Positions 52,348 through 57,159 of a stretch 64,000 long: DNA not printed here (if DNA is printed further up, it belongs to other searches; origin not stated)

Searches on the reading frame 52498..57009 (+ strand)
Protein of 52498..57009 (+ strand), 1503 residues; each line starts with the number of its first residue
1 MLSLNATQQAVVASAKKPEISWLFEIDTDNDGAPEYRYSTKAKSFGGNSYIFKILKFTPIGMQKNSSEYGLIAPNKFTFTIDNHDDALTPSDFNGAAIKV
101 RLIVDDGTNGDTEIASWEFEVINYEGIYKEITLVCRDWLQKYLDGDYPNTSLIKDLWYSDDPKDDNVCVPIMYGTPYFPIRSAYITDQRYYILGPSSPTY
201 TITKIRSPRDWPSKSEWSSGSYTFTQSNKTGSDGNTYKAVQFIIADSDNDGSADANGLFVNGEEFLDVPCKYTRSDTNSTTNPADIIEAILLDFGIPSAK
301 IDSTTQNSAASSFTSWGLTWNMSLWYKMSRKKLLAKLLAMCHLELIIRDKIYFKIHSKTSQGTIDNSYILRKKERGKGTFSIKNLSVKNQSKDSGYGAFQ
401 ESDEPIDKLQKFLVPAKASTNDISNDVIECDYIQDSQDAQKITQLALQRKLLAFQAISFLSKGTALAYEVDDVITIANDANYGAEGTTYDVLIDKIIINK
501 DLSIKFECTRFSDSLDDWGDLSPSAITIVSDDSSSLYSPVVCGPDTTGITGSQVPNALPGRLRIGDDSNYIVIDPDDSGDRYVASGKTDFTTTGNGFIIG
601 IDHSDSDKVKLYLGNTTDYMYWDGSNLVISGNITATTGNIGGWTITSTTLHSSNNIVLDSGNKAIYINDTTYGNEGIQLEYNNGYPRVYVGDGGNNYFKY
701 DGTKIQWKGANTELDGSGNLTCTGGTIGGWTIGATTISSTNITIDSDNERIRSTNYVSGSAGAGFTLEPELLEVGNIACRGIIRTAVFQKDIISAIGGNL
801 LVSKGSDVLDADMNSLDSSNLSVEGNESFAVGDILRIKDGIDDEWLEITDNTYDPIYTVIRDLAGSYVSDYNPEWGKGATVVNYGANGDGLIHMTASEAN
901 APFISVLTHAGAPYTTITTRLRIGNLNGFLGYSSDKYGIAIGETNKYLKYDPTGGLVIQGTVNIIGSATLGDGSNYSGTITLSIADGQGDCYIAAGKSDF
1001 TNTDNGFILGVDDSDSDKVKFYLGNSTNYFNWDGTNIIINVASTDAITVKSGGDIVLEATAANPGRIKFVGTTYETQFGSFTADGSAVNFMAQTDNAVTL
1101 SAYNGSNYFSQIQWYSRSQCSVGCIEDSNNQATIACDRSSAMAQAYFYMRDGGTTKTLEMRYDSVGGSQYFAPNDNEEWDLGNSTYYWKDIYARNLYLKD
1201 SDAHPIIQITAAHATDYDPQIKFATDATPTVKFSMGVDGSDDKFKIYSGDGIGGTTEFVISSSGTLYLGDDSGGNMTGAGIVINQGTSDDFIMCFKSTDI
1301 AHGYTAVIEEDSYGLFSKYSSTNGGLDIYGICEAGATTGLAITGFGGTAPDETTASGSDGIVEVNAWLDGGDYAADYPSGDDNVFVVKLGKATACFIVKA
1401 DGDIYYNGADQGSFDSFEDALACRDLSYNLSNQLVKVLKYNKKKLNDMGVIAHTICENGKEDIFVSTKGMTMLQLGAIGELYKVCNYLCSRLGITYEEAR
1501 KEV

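Call 31: search_protein_families(library=phrogs, proteins=[window:52498-57009:+], max_evalue=0.001)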
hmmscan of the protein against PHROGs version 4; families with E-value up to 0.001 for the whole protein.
window:52498-57009:+ (1503 aa): 0 families

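Call 32: search_protein_families(library=pfam, proteins=[window:52498-57009:+], max_evalue=0.1)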
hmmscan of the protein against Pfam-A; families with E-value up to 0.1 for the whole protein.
window:52498-57009:+ (1503 aa): 1 family
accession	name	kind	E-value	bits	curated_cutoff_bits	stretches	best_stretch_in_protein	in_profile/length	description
PF18565.7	Glyco_hydro2_C5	-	0.017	15.5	32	0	980-1050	20-91/103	Glycoside hydrolase family 2 C-terminal domain 5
